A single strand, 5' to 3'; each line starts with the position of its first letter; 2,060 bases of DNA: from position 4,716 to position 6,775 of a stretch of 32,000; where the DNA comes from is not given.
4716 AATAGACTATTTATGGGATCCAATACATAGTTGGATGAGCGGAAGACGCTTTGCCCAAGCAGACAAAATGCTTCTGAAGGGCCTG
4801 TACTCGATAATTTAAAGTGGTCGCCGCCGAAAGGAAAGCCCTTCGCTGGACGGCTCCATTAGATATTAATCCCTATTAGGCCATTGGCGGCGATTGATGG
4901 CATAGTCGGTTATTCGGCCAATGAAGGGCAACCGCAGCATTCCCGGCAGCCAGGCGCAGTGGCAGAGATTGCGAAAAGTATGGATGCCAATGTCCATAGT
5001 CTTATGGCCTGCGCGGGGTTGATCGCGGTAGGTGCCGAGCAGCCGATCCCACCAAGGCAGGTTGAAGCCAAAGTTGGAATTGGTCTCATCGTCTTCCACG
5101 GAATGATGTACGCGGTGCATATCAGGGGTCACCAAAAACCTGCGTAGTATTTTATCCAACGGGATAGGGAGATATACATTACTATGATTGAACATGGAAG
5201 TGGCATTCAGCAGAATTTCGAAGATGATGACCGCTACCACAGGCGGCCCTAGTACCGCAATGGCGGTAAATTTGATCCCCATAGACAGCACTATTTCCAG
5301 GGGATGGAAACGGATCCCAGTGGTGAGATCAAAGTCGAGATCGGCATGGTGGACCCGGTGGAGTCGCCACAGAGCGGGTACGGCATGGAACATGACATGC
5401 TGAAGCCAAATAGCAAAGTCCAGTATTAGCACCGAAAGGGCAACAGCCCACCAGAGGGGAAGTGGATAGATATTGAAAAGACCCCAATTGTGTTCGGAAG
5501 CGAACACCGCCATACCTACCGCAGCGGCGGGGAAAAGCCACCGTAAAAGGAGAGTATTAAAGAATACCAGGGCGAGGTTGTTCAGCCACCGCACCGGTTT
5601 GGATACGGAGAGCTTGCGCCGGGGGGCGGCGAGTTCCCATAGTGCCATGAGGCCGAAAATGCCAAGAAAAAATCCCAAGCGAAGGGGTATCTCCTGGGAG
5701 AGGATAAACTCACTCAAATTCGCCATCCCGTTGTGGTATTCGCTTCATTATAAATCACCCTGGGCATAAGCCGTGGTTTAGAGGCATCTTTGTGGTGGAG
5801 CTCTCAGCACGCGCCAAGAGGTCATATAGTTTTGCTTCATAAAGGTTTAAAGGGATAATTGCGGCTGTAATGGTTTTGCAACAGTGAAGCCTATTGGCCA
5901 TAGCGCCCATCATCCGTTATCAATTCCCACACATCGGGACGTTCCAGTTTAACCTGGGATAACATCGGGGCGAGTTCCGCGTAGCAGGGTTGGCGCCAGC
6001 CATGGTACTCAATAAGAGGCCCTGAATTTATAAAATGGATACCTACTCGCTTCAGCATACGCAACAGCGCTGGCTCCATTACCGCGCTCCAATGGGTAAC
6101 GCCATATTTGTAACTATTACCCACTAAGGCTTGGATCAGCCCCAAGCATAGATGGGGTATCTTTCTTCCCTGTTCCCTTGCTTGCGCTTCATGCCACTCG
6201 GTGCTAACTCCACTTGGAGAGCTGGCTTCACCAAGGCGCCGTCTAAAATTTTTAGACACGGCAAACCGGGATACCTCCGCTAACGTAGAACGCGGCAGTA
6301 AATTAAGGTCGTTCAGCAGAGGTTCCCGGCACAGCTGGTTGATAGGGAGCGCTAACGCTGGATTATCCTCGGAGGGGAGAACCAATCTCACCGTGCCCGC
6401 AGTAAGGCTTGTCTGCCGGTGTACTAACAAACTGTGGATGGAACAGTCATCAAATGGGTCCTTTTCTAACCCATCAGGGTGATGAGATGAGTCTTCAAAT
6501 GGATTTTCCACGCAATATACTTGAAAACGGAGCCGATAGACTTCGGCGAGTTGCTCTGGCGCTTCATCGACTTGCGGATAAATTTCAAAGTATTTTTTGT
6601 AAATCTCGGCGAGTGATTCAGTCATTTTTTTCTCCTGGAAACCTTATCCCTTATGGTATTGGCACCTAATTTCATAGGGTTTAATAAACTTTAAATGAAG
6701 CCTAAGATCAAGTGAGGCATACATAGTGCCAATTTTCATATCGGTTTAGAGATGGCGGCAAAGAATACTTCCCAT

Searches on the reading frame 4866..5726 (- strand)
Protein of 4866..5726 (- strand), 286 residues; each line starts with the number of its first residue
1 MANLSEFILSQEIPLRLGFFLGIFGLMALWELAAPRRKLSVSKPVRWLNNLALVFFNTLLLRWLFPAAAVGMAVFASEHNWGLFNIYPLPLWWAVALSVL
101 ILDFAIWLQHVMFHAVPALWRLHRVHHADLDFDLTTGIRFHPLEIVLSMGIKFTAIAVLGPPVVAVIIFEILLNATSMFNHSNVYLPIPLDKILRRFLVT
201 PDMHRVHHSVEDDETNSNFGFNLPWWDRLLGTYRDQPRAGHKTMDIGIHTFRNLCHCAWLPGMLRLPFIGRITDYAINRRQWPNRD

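Call 76: search_protein_families(library=ncbifam, proteins=[window:4866-5726:-], max_evalue=0.00001)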
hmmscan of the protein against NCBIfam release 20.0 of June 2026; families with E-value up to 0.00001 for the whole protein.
window:4866-5726:- (286 aa): 1 family
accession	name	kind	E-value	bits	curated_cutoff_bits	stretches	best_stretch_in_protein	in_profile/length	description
NF052566.1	OrLpdHdlsOlsERhiz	equivalog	1.9e-22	79.9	475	1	23-249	42-268/293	ornithine lipid hydroxylase OlsE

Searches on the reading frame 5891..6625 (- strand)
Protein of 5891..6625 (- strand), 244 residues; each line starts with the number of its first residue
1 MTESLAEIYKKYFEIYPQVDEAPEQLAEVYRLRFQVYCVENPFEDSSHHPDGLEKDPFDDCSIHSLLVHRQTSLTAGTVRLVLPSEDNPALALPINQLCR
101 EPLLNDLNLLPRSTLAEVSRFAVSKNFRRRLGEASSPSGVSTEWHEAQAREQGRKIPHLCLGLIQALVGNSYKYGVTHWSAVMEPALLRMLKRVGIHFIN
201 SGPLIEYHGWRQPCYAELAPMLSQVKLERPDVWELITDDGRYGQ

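Call 76: search_protein_families(library=ncbifam, proteins=[window:5891-6625:-], max_evalue=0.00001)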
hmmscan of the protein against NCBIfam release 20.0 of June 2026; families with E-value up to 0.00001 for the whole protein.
window:5891-6625:- (244 aa): 1 family
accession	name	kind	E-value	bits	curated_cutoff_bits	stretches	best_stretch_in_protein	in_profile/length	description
TIGR03694.1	exosort_acyl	subfamily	1.6e-92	309.3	111.95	1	7-242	2-239/241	PEP-CTERM/exosortase system-associated acyltransferase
